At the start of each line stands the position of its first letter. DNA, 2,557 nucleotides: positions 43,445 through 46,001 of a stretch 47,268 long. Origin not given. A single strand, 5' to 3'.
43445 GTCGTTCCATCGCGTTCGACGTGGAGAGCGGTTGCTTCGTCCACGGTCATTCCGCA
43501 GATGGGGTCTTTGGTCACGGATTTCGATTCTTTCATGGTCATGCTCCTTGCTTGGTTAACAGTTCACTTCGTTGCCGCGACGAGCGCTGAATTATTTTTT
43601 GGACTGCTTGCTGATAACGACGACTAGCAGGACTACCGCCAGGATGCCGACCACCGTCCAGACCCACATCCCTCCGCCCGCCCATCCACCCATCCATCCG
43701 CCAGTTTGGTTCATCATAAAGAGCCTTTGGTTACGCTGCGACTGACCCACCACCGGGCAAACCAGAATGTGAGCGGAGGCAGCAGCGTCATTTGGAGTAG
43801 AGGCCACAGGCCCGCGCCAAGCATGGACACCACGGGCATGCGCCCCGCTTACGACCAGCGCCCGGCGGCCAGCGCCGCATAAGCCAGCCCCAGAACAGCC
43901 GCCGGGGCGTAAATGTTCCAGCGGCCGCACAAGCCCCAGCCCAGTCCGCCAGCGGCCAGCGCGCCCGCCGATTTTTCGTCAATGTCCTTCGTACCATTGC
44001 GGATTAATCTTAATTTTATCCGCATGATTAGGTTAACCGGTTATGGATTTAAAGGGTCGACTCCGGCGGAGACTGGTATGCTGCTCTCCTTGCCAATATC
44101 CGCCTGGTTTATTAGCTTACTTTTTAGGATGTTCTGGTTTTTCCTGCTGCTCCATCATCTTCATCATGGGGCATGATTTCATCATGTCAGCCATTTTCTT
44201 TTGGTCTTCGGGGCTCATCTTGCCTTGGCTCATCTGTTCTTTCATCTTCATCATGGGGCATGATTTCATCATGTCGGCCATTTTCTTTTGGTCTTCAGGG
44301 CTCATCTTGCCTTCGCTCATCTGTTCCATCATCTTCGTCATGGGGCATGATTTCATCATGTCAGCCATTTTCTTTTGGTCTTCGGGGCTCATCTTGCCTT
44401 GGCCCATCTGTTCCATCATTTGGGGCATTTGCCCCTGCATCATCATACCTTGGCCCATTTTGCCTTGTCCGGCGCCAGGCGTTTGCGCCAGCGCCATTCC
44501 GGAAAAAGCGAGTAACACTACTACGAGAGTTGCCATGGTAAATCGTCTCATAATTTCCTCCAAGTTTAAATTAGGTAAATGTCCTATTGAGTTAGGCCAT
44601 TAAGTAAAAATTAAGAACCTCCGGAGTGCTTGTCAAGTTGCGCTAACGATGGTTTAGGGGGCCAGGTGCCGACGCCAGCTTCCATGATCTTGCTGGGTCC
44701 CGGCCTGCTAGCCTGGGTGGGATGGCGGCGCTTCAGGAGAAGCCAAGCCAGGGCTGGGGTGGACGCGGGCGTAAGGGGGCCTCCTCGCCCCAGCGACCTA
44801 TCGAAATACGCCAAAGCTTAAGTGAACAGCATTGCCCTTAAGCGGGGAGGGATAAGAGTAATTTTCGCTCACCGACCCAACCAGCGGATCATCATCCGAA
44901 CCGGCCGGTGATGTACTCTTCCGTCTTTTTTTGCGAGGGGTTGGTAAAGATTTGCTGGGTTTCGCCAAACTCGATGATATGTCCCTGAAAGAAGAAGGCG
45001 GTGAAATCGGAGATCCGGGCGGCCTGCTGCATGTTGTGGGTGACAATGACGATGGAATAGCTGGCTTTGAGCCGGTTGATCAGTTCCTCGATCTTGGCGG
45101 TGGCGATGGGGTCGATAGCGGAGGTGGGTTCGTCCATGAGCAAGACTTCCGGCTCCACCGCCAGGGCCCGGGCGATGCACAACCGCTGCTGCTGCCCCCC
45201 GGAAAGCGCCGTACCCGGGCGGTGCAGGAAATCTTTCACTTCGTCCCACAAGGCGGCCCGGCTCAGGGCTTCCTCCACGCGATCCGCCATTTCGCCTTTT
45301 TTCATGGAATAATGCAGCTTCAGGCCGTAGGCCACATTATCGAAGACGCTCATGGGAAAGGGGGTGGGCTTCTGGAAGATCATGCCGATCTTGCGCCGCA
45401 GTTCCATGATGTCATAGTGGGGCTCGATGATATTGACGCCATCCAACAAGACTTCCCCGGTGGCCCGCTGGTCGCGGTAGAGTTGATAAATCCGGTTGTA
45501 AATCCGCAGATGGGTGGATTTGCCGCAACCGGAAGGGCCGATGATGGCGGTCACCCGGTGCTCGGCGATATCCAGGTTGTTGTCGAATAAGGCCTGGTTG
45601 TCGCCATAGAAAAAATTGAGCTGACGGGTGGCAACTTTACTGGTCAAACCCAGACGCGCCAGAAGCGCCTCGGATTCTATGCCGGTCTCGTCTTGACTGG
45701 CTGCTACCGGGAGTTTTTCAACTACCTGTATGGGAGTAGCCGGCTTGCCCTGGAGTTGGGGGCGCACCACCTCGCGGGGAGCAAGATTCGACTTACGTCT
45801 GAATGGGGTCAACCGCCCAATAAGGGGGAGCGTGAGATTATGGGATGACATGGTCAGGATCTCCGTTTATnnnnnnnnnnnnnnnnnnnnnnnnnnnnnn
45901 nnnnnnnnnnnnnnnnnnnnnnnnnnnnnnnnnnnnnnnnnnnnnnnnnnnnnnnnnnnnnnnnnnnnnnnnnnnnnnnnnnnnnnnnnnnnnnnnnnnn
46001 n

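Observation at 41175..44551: tmRNA-adjacent cluster of small Met-rich secreted proteins, a YHS protein, micro-membrane peptides and two kinase-less membrane sensors, a possible periplasmic metal or envelope-stress module with no transporter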

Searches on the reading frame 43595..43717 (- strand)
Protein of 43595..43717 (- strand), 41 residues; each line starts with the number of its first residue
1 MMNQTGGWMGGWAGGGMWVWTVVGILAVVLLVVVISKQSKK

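Call 4: search_protein_families(library=pfam, max_evalue=1, proteins=[window:43595-43717:-])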
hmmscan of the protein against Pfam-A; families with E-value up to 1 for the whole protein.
seq(41 aa): 0 families

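Call 5: search_protein_families(library=ncbifam, max_evalue=1, proteins=[window:43595-43717:-])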
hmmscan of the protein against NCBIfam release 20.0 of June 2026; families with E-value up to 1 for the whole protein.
seq(41 aa): 2 families
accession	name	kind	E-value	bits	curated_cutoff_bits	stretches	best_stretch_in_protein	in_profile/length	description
NF011352.0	PRK14770.1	equivalog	0.0043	16.5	223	1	5-39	66-100/173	lipoprotein signal peptidase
NF010270.0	PRK13717.1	equivalog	0.1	12.7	195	1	17-36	17-36/128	type-F conjugative transfer system protein TrbI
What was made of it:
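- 43592..43717 (-): 41-aa single-TM peptide, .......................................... It is a candidate small membrane protein, but coding status is not proven. No family hit (calls 4, 5).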

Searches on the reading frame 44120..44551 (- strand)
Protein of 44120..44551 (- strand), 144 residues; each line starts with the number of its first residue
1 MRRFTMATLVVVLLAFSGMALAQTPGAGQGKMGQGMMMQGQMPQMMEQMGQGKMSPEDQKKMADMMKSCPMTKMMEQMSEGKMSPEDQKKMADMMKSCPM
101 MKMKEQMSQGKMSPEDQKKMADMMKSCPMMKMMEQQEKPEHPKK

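Call 4: search_protein_families(library=pfam, max_evalue=1, proteins=[window:44120-44551:-])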
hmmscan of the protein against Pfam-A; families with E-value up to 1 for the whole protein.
seq(144 aa): 13 families
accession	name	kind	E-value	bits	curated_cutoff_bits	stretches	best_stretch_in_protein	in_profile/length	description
PF16276.10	NPM1-C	-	2.3e-08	34.4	29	3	73-98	6-31/49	Nucleophosmin C-terminal domain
PF11293.13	DUF3094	-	1.9e-05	24.7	27.1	0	111-126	3-18/55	Protein of unknown function (DUF3094)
PF24210.1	T4_RIIA1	-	0.0021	18.1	27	0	102-125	40-63/67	RIIA.1-like protein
PF13370.11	Fer4_13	-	0.018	16.1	24.5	0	51-71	33-53/58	4Fe-4S single cluster domain of Ferredoxin I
PF17944.6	Arg_decarbox_C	-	0.021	15.8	23.3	0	102-125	18-42/51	Arginine decarboxylase C-terminal helical extension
PF08938.16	HBS1_N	-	0.022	15.6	26.4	0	80-96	15-31/78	HBS1 N-terminus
PF13801.11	Metal_resist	-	0.026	15.1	29.2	1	9-68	2-56/125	Heavy-metal resistance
PF20070.4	DUF6466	-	0.033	15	25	1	76-134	70-120/146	Family of unknown function (DUF6466)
PF14196.11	ATC_hydrolase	-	0.14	13.4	28.1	1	53-140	19-106/145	L-2-amino-thiazoline-4-carboxylic acid hydrolase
PF13459.11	Fer4_15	-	0.2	12.8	22.4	0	77-100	38-61/66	4Fe-4S single cluster domain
PF18908.5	DUF5663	-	0.34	12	23.7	0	46-66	2-22/84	Protein of unknown function (DUF5663)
PF10589.14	NADH_4Fe-4S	-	0.42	11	23.5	0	40-68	26-54/85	NADH-ubiquinone oxidoreductase-F iron-sulfur binding region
PF18842.6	LPD26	-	0.74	10.4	27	0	110-126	9-25/62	Large polyvalent protein associated domain 26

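Call 5: search_protein_families(library=ncbifam, max_evalue=1, proteins=[window:44120-44551:-])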
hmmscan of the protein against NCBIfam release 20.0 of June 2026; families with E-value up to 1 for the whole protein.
seq(144 aa): 1 family
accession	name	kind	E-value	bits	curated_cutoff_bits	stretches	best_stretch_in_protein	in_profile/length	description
NF041811.1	Avs1c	equivalog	0.15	12.2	70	0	102-125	16-39/63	AVAST type 1 anti-phage system protein Avs1c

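Call 12: find_homologous_proteins(query=window:44120-44551:-)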
Query seq(144 aa) (144 aa): 19 proteins with E <= 0.001 among 1171 candidates.
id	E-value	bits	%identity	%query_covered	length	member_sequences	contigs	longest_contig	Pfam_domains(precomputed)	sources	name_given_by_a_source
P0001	3.8e-62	226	66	100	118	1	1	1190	-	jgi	jgi:hypothetical protein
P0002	7.6e-52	193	89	74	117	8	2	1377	-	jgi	jgi:hypothetical protein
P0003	3.1e-44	168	92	53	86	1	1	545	-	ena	-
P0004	1.2e-42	163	84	53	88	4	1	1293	-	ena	-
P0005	1.2e-41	160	71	92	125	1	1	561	-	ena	-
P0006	2.8e-41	158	73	53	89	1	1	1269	-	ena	-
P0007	1.2e-39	153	86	49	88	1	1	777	-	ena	-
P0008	3.8e-39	152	81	51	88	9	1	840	-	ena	-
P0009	3.6e-38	148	84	53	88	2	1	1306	-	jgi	jgi:hypothetical protein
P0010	1.2e-36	143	61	100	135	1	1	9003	-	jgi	jgi:ferredoxin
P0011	5.5e-36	141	61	100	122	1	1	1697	-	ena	-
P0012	3.9e-35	139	62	100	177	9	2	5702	-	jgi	jgi:ferredoxin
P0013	7.2e-32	128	85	53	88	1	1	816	-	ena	-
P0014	3.0e-30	123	73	53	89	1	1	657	-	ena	-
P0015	1.8e-29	120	87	53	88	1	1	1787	-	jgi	jgi:hypothetical protein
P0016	2.8e-25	107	78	56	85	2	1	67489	-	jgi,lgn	-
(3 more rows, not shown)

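Call 14: find_encoding_contigs(protein=P0016, flank=10000, max_places=3)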
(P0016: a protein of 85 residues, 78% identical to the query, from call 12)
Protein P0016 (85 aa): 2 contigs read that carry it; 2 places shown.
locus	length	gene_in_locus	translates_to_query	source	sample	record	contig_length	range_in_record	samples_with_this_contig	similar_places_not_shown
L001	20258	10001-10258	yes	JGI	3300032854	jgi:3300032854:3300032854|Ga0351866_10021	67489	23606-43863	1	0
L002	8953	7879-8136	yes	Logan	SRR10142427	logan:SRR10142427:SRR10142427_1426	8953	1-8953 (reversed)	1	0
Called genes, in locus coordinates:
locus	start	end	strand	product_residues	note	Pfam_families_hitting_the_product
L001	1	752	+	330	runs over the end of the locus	PF07885:Ion_trans_2, PF02254:TrkA_N, PF02080:TrkA_C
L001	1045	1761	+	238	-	PF00753:Lactamase_B, PF13483:Lactamase_B_3, PF12706:Lactamase_B_2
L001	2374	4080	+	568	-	PF01368:DHH, PF02272:DHHA1, PF17768:RecJ_OB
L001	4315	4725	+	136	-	PF00436:SSB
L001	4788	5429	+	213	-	PF13646:HEAT_2 (faint), PF13513:HEAT_EZ (weak)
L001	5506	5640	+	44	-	-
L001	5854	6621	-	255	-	PF02578:Cu-oxidase_4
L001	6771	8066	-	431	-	-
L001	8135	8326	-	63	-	-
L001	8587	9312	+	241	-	PF00117:GATase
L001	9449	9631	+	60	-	-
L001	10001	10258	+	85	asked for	-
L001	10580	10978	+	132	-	PF11399:DUF3192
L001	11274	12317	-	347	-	PF21016:RlmN_N, PF04055:Radical_SAM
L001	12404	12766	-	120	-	PF21157:DksA_N, PF01258:zf-dskA_traR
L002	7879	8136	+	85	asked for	-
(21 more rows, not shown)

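Call 15: find_encoding_contigs(protein=P0010, flank=10000, max_places=3)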
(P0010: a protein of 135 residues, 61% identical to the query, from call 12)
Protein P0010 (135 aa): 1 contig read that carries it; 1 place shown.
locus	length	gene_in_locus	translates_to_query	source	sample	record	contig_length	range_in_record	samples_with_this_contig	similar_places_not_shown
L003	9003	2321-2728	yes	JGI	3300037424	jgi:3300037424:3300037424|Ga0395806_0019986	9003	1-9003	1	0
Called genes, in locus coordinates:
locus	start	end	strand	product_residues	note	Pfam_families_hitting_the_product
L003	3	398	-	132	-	?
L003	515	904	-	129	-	-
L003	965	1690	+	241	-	PF00117:GATase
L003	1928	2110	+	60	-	-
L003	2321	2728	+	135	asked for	-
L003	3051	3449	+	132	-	PF11399:DUF3192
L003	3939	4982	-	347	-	PF21016:RlmN_N, PF04055:Radical_SAM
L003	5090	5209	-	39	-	-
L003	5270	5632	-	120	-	PF21157:DksA_N, PF01258:zf-dskA_traR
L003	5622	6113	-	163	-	PF01967:MoaC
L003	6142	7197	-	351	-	PF00226:DnaJ, PF01556:DnaJ_C, PF00684:DnaJ_CXXCXGXG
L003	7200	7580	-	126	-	-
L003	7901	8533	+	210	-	-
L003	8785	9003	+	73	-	?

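Call 16: find_encoding_contigs(protein=P0012, flank=10000, max_places=3)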
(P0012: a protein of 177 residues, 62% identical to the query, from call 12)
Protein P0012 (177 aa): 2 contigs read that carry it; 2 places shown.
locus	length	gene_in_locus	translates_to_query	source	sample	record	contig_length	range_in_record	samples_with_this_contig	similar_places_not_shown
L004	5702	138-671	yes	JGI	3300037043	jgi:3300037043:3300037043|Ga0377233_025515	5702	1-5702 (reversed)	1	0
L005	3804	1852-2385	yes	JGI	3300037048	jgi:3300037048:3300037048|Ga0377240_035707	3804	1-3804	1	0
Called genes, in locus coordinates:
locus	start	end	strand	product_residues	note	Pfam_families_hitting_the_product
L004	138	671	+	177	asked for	-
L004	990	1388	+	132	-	PF11399:DUF3192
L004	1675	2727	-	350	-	PF21016:RlmN_N, PF04055:Radical_SAM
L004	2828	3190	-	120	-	PF21157:DksA_N, PF01258:zf-dskA_traR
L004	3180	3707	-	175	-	PF01967:MoaC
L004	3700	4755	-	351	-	PF00226:DnaJ, PF01556:DnaJ_C, PF00684:DnaJ_CXXCXGXG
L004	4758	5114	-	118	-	-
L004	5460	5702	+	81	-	?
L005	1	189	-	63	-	?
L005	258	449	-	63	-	-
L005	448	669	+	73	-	-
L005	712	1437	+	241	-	PF00117:GATase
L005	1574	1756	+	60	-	-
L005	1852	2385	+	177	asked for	-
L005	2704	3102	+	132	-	PF11399:DUF3192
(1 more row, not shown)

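Call 100: search_protein_families(library=pfam, max_evalue=0.001, proteins=[L065:10883-11962:+, L065:12386-14893:+])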
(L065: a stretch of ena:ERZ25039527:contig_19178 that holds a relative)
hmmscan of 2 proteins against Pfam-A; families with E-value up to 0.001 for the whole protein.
L065:10883-11962:+ (359 aa): 2 families
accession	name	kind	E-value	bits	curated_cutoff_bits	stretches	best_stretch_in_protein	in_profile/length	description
PF02518.31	HATPase_c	-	1.7e-14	54.6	26.4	1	263-358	7-108/111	Histidine kinase-, DNA gyrase B-, and HSP90-like ATPase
PF13581.12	HATPase_c_2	-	0.00012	22.5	27.4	1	261-336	31-111/127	Histidine kinase-like ATPase domain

L065:12386-14893:+ (835 aa): 7 families
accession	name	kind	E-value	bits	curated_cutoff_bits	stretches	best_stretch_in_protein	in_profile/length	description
PF00122.25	E1-E2_ATPase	-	1.1e-57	195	28.1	1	320-500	2-179/181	E1-E2 ATPase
PF00702.32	Hydrolase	-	9.8e-36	124.4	26.4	1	518-734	1-190/191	haloacid dehalogenase-like hydrolase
PF19335.5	HMBD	-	2.1e-34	117.6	23.6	3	134-159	2-27/28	Heavy metal binding domain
PF08282.18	Hydrolase_3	-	2.4e-08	34.5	20.9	0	709-764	197-252/255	haloacid dehalogenase-like hydrolase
PF12710.13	HAD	-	2.6e-06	28.5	27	1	658-731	90-188/189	haloacid dehalogenase-like hydrolase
PF13248.11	Zn_ribbon_3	-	0.00072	19.4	27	0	60-73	13-26/26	zinc-ribbon domain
PF13240.11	Zn_Ribbon_1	-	0.00089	19.4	25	0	12-24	1-13/23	zinc-ribbon domain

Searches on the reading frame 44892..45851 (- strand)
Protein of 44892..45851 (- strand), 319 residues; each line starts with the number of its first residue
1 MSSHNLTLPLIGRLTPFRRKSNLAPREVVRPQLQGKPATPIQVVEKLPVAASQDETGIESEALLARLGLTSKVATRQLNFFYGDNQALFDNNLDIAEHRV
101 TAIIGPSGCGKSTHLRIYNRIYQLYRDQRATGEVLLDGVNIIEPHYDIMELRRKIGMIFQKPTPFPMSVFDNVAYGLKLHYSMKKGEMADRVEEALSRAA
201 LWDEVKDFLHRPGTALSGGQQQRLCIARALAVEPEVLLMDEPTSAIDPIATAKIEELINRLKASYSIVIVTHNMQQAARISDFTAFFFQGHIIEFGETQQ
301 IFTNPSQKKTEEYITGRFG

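Call 45: search_protein_families(library=pfam, max_evalue=0.0001, proteins=[window:44892-45851:-])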
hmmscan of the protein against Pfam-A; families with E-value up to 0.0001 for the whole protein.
window:44892-45851:- (319 aa): 3 families
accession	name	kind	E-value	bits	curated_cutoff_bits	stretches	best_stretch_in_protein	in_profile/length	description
PF00005.33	ABC_tran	-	9.2e-32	110.9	25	1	90-244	3-137/137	ABC transporter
PF13304.12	AAA_21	-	1.2e-07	32.6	27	0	216-274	238-300/304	AAA domain, putative AbiEii toxin, Type IV TA system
PF02463.25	SMC_N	-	1.3e-06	28.4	40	0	215-288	136-213/220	RecF/RecN/SMC N terminal domain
